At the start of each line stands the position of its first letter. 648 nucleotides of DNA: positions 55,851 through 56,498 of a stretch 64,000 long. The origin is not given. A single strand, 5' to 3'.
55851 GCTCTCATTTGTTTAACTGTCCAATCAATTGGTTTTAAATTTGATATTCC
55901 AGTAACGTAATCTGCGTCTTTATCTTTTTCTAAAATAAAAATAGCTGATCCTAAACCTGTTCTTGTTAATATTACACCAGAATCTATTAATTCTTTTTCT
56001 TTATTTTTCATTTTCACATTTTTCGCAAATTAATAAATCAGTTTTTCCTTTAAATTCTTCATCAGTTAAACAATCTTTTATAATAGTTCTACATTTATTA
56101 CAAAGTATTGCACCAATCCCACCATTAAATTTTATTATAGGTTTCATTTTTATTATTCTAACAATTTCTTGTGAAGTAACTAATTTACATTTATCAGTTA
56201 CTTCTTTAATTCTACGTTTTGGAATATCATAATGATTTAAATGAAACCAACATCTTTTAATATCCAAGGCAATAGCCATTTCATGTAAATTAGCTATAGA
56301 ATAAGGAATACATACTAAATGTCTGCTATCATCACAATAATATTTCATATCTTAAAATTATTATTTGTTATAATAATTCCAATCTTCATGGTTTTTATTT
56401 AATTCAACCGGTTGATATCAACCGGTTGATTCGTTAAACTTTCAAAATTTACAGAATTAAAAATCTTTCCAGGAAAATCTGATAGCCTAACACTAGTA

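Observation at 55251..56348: Tpt1/KptA RNA 2'-phosphotransferase plus a DUF4031-like protein inside the tRNA gene cluster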

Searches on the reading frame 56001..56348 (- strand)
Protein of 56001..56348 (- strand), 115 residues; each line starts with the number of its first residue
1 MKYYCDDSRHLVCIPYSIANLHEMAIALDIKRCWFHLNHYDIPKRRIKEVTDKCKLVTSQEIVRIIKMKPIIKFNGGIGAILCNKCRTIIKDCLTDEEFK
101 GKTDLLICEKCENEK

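Call 3: search_protein_families(library=pfam, proteins=[window:56001-56348:-], max_evalue=0.1)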
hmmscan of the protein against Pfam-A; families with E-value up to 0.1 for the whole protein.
window:56001-56348:- (115 aa): 1 family
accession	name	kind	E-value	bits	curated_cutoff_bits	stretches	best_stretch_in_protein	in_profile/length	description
PF13223.11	DUF4031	-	1e-07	32.5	25.6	1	17-67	23-74/76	Protein of unknown function (DUF4031)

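Call 4: search_protein_families(library=phrogs, proteins=[window:56001-56348:-], max_evalue=0.01)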
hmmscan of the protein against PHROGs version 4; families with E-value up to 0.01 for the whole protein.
window:56001-56348:- (115 aa): 1 family
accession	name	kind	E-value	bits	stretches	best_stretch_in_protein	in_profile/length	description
phrog_4887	-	unknown function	0.0028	18.9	1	17-68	30-87/97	-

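Call 8: search_dna_similar(query=window:56001-56348:-, collection=phages, mode=protein, max_rows=30, max_evalue=0.001)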
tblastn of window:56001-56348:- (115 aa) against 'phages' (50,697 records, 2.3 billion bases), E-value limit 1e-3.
Records with a match: 14; places in all: 14; records where one place covers at least 80% of the query: 0.
Best place of each record, by identity: 60-80% 5; <60% 9.
By first word of the organism name: Rhizobium 5; uncultured 4; Acinetobacter 2; Chryseobacterium 2; Flavobacterium 1.
By host as written in the record: - 4; Chryseobacterium indologenes MA9 2; Rhizobium phaseoli IE4771 2; Acinetobacter baumannii (Acibaumc1) 1; Acinetobacter baumannii (Acibaumc2) 1; Flavobacterium sp. B330 1; Rhizobium phaseoli sv. giardinii IE4771 1; Rhizobium phaseoli sv. phaseoli IE1004 1; and 1 more.
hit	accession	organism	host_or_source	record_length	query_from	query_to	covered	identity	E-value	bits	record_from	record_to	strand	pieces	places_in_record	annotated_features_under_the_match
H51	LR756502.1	uncultured phage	metagenomic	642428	1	78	68%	64.1%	2e-23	99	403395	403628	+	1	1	record has no annotation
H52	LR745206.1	uncultured phage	metagenomic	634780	1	67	58%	71.6%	4e-28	112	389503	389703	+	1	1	record has no annotation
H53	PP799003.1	Acinetobacter phage AB1I1P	Acinetobacter baumannii (Acibaumc1)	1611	1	67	58%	61.8%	7e-21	91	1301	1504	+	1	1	record has no annotation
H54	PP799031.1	Acinetobacter phage AB2I2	Acinetobacter baumannii (Acibaumc2)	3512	1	67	58%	61.8%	8e-21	91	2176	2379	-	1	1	hypothetical protein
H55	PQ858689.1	Flavobacterium phage MaF61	Flavobacterium sp. B330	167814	1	67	58%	61.1%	9e-21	91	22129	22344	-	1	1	none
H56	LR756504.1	uncultured phage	metagenomic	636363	1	67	58%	53.5%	4e-18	84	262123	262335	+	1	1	record has no annotation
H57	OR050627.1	Chryseobacterium phage MA9V-1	Chryseobacterium indologenes MA9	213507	1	67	58%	51.4%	3e-17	81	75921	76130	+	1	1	hypothetical protein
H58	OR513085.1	Chryseobacterium phage MA9V-2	Chryseobacterium indologenes MA9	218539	1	67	58%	51.4%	2e-16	79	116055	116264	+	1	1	DUF4031 domain-containing protein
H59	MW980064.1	Rhizobium phage RHEph12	Rhizobium phaseoli sv. giardinii IE4771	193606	1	67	58%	51.4%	3e-15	76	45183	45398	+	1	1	none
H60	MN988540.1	Rhizobium phage RHph_I42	Rhizobium phaseoli IE4771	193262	1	67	58%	51.4%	5e-15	75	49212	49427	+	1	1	none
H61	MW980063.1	Rhizobium phage RHph_N46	Rhizobium phaseoli sv. phaseoli IE1004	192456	1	67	58%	51.4%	1e-14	74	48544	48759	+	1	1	none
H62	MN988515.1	Rhizobium phage RHph_N28_1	Rhizobium etli N731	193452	1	67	58%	51.4%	1e-14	74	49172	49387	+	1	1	none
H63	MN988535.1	Rhizobium phage RHph_N42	Rhizobium phaseoli IE4771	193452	1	67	58%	51.4%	1e-14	74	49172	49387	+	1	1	hypothetical protein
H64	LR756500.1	uncultured phage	metagenomic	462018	1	50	43%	56.0%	2e-13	71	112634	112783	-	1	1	record has no annotation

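Call 23: find_homologous_proteins(query=window:56001-56348:-, max_evalue=0.001)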
Query window:56001-56348:- (115 aa): 259 proteins with E <= 0.001 among 260 candidates; the best 120 are listed.
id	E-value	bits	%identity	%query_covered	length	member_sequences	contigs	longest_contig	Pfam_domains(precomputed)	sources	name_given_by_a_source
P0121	8.2e-73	260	100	100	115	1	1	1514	PF13223.12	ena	-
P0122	1.7e-28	117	70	62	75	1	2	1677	PF13223.12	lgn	-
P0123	2.2e-28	117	75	58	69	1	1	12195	PF13223.12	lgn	-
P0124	1.2e-27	114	67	61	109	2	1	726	PF13223.12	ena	-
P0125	4.7e-27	112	75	58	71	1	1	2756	PF13223.12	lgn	-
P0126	6.1e-27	112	74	59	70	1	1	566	PF13223.12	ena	-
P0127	7.7e-27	112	74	57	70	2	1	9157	PF13223.12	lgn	-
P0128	8.3e-27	112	72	60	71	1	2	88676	PF13223.12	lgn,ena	-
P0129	1.1e-26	111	76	58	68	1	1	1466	PF13223.12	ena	-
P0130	1.2e-26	111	74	57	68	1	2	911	PF13223.12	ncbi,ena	-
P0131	1.9e-26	110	72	58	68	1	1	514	PF13223.12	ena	-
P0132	2.2e-26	110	72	62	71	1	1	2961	PF13223.12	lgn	-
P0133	3.5e-26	110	72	58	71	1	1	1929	PF13223.12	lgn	-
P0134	3.6e-26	110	72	58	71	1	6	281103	PF13223.12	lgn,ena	-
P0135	4.2e-26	109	72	58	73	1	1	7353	PF13223.12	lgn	-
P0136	4.8e-26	109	72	58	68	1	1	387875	PF13223.12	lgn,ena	-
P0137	5.3e-26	109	72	58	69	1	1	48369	PF13223.12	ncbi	-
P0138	5.3e-26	109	69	58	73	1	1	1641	PF13223.12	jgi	jgi:Protein of unknown function (DUF4031)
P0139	6.6e-26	109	73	58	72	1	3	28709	PF13223.12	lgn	-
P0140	7.0e-26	109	72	58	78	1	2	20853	PF13223.12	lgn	-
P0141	7.3e-26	109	72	58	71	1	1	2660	PF13223.12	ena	-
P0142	7.7e-26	108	73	58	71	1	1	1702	PF13223.12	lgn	-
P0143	9.2e-26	108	70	59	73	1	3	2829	PF13223.12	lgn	-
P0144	9.9e-26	108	69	58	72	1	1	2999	PF13223.12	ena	-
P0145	1.0e-25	108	72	59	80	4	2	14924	PF13223.12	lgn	-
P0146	1.2e-25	108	70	58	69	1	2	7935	PF13223.12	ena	-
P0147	1.4e-25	108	70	58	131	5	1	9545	PF13223.12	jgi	-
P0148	1.5e-25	108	68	57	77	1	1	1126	PF13223.12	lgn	-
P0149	1.8e-25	107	70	60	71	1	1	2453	PF13223.12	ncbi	-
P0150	2.0e-25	107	69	58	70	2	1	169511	PF13223.12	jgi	jgi:hypothetical protein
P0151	2.0e-25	107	66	62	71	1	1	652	PF13223.12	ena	-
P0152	2.4e-25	107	65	63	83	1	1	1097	PF13223.12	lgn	-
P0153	2.5e-25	107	70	60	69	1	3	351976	PF13223.12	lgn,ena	-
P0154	2.5e-25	107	63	65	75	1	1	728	PF13223.12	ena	-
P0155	2.9e-25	107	70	58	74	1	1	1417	PF13223.12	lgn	-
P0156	3.4e-25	106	69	58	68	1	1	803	PF13223.12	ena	-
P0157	3.5e-25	106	70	58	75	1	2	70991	PF13223.12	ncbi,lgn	-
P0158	3.7e-25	106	70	58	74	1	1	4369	PF13223.12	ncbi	-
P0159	4.7e-25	106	65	66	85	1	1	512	PF13223.12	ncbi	-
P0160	4.7e-25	106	73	57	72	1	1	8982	PF13223.12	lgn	-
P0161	5.2e-25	106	71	51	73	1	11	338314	PF13223.12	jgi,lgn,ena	jgi:hypothetical protein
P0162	5.2e-25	106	68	57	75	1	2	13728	PF13223.12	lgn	-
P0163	5.5e-25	106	70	58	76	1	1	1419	PF13223.12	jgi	jgi:hypothetical protein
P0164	5.8e-25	106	71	57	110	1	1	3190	PF13223.12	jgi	jgi:hypothetical protein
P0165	6.4e-25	106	68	57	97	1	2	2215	PF13223.12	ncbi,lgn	-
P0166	6.4e-25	106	72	58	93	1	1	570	PF13223.12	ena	-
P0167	6.7e-25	105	71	51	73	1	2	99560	PF13223.12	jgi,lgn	-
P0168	8.1e-25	105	69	51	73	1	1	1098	PF13223.12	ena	-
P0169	8.6e-25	105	70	58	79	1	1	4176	PF13223.12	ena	-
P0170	8.6e-25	105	64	58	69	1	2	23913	PF13223.12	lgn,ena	-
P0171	9.6e-25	105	70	57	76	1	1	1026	PF13223.12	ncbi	-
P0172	9.7e-25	105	70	57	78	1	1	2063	PF13223.12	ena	-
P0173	9.9e-25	105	67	58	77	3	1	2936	PF13223.12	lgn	-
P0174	1.1e-24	105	69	58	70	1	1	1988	PF13223.12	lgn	-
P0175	1.2e-24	105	70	60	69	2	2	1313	PF13223.12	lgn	-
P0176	1.2e-24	105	66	58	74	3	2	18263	PF13223.12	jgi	jgi:hypothetical protein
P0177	1.3e-24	105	71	57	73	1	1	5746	PF13223.12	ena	-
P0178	1.4e-24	104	71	57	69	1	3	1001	PF13223.12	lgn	-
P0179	1.4e-24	104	69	57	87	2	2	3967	PF13223.12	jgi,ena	-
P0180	1.5e-24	104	72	57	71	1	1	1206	PF13223.12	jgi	-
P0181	1.5e-24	104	70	57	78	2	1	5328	PF13223.12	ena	-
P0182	1.8e-24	104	66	58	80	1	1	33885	PF13223.12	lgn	-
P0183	2.3e-24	104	72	59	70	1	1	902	PF13223.12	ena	-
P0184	2.5e-24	104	71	58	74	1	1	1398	PF13223.12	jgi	-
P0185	2.8e-24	103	67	58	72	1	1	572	PF13223.12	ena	-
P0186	4.0e-24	103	70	58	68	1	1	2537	PF13223.12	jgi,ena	-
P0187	4.4e-24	103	69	58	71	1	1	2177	PF13223.12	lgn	-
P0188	4.5e-24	103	69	57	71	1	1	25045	PF13223.12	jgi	jgi:hypothetical protein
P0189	4.7e-24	103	65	60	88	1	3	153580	PF13223.12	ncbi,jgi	jgi:hypothetical protein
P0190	4.7e-24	103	64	63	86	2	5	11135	PF13223.12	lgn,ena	-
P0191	5.2e-24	103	58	63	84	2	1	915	PF13223.12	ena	-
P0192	5.3e-24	103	67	58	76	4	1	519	PF13223.12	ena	-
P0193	5.3e-24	103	69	58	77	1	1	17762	PF13223.12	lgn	-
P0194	6.2e-24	102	68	57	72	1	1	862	PF13223.12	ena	-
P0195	6.6e-24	102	74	57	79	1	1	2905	PF13223.12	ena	-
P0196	6.7e-24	102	65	67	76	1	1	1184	PF13223.12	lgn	-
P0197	7.1e-24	102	69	58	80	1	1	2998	PF13223.12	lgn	-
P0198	7.5e-24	102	69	58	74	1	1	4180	PF13223.12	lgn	-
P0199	7.9e-24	102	60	63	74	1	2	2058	PF13223.12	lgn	-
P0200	1.2e-23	101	70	53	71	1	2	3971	PF13223.12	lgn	-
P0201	1.3e-23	101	70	58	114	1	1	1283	PF13223.12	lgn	-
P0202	1.3e-23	101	64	58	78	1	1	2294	PF13223.12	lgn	-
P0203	1.3e-23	101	58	69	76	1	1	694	PF13223.12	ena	-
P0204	1.4e-23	101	69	58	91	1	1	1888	PF13223.12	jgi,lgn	-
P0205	1.4e-23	101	67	58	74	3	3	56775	PF13223.12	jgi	-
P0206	1.4e-23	101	69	58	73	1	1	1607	PF13223.12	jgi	jgi:FMN phosphatase YigB (HAD superfamily)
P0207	1.8e-23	101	68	57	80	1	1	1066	PF13223.12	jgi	jgi:hypothetical protein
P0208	1.9e-23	101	68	60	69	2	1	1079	PF13223.12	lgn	-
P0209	2.0e-23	101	67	58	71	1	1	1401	PF13223.12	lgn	-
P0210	2.1e-23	101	68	59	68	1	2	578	PF13223.12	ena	-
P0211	2.1e-23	101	68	58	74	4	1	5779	PF13223.12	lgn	-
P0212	2.2e-23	101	68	59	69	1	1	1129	PF13223.12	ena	-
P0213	2.4e-23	100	62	58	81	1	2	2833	PF13223.12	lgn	-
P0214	2.8e-23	100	61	58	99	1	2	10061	PF13223.12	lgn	-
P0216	2.8e-23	100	65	57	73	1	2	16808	PF13223.12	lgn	-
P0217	2.8e-23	100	64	60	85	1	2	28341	PF13223.12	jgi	jgi:hypothetical protein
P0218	2.9e-23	100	64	57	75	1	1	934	PF13223.12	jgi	jgi:hypothetical protein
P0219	3.5e-23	100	69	58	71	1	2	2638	PF13223.12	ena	-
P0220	3.5e-23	100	67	58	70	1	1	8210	PF13223.12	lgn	-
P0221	3.7e-23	100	56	70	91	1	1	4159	PF13223.12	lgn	-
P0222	3.8e-23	100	65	60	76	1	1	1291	PF13223.12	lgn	-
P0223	3.8e-23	100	66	58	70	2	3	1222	PF13223.12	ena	-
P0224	4.0e-23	100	63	58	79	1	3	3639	PF13223.12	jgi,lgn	jgi:hypothetical protein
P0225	4.1e-23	100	68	57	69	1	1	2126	PF13223.12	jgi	-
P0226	4.1e-23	100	64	58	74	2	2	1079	PF13223.12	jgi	jgi:FMN phosphatase YigB (HAD superfamily)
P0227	4.5e-23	100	67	58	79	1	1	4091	PF13223.12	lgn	-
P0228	6.0e-23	99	65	59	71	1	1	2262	PF13223.12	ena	-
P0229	6.5e-23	99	64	58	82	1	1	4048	PF13223.12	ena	-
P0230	6.6e-23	99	64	57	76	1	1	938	PF13223.12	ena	-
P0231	6.9e-23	99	69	58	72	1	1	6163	PF13223.12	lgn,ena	-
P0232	8.8e-23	99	64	59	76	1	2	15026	PF13223.12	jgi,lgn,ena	jgi:hypothetical protein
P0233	8.9e-23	99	66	58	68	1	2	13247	PF13223.12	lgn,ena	-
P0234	9.9e-23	98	69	58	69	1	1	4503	PF13223.12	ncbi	-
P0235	1.1e-22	98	64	60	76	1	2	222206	PF13223.12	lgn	-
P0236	1.3e-22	98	63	62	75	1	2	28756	PF13223.12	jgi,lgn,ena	-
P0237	1.3e-22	98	66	58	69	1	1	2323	PF13223.12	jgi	jgi:hypothetical protein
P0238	1.4e-22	98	68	57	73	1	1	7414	PF13223.12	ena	-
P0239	1.5e-22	98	70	58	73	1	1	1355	PF13223.12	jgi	jgi:FMN phosphatase YigB (HAD superfamily)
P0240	1.5e-22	98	64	58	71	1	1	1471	PF13223.12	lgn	-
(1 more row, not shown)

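Call 24: search_solved_structures(query=window:56001-56348:-, max_evalue=10, show_alignments=2)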
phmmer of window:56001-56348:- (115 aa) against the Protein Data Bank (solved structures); distinct sequences matched with E-value up to 10: 2.
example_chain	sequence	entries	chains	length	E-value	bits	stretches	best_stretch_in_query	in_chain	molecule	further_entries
3dc6_A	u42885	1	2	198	0.44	14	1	11-77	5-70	Superoxide dismutase [Mn] 1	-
8p8v_9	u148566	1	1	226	0.6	13.6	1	50-81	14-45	50S ribosomal protein L1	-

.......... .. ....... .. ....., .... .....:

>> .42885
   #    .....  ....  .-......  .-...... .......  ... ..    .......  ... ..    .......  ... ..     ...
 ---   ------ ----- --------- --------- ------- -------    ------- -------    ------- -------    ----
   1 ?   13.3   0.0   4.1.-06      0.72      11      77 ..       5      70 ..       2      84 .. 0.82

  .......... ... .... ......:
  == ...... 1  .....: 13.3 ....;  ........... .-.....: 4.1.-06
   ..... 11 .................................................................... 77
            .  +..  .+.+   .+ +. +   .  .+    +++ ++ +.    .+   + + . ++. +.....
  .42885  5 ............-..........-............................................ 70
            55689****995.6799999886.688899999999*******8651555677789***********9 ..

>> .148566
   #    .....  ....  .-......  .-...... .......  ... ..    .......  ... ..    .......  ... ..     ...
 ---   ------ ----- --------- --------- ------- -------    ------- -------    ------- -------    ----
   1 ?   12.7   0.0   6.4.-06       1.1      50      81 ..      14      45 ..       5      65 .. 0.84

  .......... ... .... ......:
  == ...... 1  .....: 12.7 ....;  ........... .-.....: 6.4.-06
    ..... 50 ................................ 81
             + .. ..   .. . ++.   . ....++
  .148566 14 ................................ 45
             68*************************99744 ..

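Call 51: predict_structure(alignment_id=A4)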
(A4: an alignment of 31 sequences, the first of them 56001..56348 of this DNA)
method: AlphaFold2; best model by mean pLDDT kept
length: 115 residues; sequences in the alignment: 31
mean_pLDDT: 80.7   pTM: 0.59
mean pLDDT of the five models: 80.7, 79.8, 78.2, 76.1, 75.6
residues with pLDDT >= 90: 62; 70-90: 18; 50-70: 24; < 50: 11
segments of 3 or more residues with pLDDT < 50: 70-78
pLDDT, mean of each block of 10 residues (from residue 1): 96 95 97 94 97 96 81 45 71 59 62 73
secondary structure, 60 per line:
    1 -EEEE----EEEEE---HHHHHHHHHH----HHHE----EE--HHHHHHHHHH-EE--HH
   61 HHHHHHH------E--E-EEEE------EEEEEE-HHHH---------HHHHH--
elements in order: E2-5 E10-14 H18-27 H44-53 H59-67 E79-82 E89-94 H96-99 H109-113

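Call 54: find_related_loci(query=A4, collection=viral_contigs, flank=6000)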
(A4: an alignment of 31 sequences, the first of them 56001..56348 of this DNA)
Query A4 (115 aa) in viral_contigs; peptide patterns used: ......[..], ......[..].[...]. (x = any residue, [..] = any of these).
266 stretches matched a pattern; 209 encode a relative of the query (tblastn E <= 1e-3); the best 80 are kept; 80 distinct loci.
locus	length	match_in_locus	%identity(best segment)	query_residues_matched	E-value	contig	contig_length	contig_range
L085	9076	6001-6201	73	1-67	1e-29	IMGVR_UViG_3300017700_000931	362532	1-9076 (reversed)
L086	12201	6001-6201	72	1-67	7e-29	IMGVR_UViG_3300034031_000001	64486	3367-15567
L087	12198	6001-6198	70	2-67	7e-29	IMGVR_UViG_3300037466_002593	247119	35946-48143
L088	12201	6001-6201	69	1-67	2e-28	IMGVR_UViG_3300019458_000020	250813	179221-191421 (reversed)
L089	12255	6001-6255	55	1-82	2e-28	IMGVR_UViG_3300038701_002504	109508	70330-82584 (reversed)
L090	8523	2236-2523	49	1-107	1e-28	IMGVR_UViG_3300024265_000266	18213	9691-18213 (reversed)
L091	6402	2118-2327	61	1-67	2e-28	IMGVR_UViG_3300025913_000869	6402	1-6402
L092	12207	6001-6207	64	1-69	2e-28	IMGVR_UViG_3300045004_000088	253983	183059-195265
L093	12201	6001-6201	70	1-67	2e-28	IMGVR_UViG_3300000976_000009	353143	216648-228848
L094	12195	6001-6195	69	1-65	2e-28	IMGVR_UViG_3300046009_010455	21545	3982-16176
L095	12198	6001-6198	67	1-66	5e-28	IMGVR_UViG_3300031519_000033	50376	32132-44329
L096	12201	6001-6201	67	1-67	6e-28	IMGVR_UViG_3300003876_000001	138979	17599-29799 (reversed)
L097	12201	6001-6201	67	1-67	6e-28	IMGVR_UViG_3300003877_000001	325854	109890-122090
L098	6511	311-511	67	1-67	3e-28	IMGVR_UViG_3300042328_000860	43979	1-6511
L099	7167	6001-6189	68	1-63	1e-27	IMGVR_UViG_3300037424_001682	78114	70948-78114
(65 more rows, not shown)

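Call 74: search_protein_representatives(alignment_id=A4)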
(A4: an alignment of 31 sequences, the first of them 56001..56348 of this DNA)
Query: 31 sequences, 106 profile positions. Proteins with E-value up to 0.001 (for the whole library): 637; up to 1e-10: 390; up to 1e-30: 63. The best 150 are listed.
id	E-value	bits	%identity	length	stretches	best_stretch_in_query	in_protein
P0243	2.2e-38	146.2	-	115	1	14-89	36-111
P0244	1.8e-37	143.3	-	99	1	15-84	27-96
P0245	2.8e-37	142.7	-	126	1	14-86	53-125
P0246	1.6e-36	140.3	-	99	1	14-85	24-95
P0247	1.7e-36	140.2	-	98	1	14-88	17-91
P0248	2.2e-36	139.8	-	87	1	17-88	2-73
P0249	3.2e-36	139.3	-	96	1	14-87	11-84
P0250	3.6e-36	139.1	-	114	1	12-84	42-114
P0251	3.8e-36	139.1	-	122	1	11-97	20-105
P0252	8.1e-36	138.0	-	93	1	13-85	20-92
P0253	2.3e-35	136.6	-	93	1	15-87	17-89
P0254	3.0e-35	136.2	-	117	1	18-93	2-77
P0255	4.0e-35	135.7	-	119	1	12-89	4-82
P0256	4.2e-35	135.7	-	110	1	11-86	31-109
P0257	4.3e-35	135.7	-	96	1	9-86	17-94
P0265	5.4e-34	132.1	-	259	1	18-91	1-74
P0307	1.4e-30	121.1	-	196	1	14-88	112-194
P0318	1.0e-29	118.4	-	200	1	19-93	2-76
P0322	1.4e-29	117.9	-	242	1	18-93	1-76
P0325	2.1e-29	117.4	-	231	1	12-91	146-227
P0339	2.2e-28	114.1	-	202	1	18-89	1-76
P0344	3.2e-28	113.6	-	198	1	11-90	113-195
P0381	3.9e-26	106.9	-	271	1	17-94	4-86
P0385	8.3e-26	105.8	-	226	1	8-84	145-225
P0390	2.8e-25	104.1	-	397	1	17-89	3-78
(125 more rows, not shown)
